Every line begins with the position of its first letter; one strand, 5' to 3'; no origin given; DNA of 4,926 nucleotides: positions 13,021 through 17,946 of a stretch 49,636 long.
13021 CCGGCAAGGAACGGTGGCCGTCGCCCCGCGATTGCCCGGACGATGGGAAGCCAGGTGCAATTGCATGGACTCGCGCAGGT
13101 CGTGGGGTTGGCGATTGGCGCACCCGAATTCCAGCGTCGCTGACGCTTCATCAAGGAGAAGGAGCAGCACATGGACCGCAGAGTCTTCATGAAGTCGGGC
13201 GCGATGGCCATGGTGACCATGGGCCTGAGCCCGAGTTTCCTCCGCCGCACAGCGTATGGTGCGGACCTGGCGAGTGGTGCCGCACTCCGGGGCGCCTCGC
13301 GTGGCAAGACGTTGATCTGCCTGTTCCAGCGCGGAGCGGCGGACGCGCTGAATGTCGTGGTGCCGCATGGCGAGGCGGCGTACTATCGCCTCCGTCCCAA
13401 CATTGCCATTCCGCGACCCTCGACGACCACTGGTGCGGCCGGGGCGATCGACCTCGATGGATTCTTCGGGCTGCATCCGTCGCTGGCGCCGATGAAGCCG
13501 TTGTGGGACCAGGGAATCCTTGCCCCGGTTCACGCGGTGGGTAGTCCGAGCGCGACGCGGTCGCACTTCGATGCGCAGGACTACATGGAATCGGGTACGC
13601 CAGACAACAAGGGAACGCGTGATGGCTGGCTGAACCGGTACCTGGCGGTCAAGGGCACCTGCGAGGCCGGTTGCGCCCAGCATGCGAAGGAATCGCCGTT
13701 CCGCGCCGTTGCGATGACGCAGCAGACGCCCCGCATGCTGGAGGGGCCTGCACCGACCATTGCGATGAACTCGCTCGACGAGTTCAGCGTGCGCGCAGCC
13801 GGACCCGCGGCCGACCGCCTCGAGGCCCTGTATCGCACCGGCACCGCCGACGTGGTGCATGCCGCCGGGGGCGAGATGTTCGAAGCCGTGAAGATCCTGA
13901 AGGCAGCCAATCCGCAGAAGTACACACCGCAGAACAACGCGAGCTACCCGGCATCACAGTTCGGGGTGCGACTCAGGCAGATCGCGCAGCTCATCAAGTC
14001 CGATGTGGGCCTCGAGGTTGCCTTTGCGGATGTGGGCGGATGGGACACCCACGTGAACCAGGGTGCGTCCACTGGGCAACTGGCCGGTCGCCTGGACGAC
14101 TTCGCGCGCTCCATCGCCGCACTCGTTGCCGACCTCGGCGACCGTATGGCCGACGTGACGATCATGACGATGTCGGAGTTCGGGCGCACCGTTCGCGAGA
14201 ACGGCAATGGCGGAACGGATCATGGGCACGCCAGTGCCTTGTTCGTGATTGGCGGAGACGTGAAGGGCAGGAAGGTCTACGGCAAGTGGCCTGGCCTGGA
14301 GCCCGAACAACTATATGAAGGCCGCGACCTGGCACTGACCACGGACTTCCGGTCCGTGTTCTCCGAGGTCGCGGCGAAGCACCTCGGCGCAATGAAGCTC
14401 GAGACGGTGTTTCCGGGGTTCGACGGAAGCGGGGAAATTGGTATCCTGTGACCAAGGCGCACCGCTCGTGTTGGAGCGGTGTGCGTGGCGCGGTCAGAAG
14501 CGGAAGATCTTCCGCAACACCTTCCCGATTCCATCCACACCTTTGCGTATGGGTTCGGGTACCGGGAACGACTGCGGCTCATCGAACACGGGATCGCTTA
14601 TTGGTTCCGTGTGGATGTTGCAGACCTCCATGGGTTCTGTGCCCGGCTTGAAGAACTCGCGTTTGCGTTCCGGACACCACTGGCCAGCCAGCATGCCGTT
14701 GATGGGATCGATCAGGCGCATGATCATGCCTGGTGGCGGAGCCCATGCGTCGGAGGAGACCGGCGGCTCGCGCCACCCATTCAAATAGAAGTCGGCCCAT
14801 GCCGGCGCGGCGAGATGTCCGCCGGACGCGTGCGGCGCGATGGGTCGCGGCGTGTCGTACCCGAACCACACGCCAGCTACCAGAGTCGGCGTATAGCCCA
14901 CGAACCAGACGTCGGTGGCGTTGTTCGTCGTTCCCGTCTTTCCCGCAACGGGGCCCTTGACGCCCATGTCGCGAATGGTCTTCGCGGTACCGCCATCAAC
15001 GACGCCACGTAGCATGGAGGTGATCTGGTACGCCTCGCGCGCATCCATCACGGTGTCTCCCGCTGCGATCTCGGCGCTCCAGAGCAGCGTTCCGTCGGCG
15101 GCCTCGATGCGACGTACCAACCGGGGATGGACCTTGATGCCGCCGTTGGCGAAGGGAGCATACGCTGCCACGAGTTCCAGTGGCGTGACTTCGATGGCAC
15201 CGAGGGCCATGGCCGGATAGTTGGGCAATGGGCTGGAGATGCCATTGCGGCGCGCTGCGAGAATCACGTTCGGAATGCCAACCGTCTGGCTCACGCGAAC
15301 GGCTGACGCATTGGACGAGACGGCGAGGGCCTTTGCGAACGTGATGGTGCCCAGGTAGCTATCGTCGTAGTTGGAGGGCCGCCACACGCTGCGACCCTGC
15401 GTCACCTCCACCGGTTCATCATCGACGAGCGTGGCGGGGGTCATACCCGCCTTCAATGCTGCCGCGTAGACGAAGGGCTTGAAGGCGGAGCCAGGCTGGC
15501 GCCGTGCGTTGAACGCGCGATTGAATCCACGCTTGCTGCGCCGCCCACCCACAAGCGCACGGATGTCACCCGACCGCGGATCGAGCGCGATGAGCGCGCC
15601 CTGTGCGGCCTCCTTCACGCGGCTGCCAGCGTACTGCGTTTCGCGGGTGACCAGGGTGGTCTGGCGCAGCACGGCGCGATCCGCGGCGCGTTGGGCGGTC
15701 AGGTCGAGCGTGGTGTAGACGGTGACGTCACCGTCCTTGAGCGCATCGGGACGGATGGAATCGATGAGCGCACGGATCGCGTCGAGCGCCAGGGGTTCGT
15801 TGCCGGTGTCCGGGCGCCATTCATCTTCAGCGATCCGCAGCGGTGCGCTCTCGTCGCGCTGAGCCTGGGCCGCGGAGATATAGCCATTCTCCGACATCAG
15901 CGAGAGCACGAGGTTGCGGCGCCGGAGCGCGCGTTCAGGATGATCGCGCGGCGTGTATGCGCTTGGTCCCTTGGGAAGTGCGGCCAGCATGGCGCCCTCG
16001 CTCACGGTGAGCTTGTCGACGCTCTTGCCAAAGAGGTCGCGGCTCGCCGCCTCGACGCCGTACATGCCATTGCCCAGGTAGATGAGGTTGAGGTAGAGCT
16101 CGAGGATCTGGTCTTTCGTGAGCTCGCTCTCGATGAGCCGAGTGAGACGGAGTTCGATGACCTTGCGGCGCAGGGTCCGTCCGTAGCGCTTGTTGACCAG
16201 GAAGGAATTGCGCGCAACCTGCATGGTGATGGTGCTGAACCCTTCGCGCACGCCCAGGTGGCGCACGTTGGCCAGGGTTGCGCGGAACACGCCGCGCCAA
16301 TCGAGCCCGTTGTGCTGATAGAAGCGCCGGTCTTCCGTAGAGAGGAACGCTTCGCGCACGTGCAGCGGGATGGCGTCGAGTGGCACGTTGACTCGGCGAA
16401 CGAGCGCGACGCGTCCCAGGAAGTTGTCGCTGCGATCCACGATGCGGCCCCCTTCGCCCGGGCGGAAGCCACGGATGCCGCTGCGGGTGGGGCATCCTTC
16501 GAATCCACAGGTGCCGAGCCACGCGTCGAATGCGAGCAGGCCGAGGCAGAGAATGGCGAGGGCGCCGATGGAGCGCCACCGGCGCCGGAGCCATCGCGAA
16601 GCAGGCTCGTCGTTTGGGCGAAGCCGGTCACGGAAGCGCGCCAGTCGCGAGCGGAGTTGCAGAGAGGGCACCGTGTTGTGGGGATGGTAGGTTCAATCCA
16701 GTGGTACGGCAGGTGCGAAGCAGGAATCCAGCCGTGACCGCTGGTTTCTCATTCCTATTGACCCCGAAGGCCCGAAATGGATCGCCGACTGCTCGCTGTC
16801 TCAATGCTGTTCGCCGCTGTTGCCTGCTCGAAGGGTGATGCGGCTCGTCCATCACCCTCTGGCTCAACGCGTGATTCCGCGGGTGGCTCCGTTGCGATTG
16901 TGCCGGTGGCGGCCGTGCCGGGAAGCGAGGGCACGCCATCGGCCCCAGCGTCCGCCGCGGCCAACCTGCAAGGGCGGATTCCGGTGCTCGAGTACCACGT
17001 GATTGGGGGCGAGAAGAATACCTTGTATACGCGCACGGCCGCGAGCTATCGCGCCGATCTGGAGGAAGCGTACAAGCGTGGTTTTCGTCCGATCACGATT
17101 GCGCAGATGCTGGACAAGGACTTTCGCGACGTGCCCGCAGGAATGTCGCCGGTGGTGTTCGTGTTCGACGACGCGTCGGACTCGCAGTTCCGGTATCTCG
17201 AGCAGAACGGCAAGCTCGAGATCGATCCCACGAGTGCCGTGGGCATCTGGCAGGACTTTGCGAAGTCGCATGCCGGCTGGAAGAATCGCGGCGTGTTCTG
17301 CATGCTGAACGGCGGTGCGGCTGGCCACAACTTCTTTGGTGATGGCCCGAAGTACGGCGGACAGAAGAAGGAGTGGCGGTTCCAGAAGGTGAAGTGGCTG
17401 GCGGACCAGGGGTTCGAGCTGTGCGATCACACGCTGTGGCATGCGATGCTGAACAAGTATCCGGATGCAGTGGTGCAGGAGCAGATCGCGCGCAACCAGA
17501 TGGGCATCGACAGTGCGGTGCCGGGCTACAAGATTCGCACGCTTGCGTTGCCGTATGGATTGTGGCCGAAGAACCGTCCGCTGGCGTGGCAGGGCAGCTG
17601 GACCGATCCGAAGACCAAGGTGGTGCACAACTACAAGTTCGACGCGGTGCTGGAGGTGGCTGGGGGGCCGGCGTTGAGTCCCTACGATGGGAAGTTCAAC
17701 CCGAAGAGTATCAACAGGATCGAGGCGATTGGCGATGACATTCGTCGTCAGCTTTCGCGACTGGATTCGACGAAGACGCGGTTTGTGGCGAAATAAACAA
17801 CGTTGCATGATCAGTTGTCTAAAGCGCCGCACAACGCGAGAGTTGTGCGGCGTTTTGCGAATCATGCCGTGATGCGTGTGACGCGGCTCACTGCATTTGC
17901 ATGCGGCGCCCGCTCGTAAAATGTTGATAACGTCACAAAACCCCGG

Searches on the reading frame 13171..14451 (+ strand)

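Call 75: search_protein_families(library=pfam, proteins=[window:13171-14451:+], max_evalue=0.00001)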
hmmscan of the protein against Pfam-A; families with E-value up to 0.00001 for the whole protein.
window:13171-14451:+ (426 aa): 1 family
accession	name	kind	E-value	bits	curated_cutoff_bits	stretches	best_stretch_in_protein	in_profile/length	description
PF07394.17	DUF1501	-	4.2e-35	122.1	27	1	46-405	2-377/390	Protein of unknown function (DUF1501)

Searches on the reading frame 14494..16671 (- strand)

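Call 76: search_protein_families(library=pfam, proteins=[window:14494-16671:-], max_evalue=0.00001)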
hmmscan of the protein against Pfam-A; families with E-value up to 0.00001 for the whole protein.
window:14494-16671:- (725 aa): 2 families
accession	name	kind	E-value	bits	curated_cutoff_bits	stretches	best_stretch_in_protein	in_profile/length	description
PF00912.28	Transgly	-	8.1e-58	195.2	27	1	91-259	12-177/178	Transglycosylase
PF00905.27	Transpeptidase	-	1.2e-35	123.7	22.1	1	358-602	1-272/299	Penicillin binding protein transpeptidase domain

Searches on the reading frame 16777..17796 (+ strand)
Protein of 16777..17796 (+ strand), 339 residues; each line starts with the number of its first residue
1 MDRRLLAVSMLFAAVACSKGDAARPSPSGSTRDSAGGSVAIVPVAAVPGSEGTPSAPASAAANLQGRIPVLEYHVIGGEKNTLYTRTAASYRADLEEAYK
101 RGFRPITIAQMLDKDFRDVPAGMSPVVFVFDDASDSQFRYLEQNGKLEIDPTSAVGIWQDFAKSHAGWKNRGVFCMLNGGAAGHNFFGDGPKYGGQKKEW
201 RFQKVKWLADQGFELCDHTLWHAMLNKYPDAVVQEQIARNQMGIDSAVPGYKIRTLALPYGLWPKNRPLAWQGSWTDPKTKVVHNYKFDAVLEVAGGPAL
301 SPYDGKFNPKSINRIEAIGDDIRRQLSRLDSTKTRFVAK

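Call 76: search_protein_families(library=pfam, proteins=[window:16777-17796:+], max_evalue=0.00001)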
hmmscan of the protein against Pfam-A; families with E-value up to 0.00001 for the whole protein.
window:16777-17796:+ (339 aa): 1 family
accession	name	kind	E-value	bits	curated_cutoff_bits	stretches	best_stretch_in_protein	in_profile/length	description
PF01522.26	Polysacc_deac_1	-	3.2e-08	34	23.1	1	203-266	49-111/124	Polysaccharide deacetylase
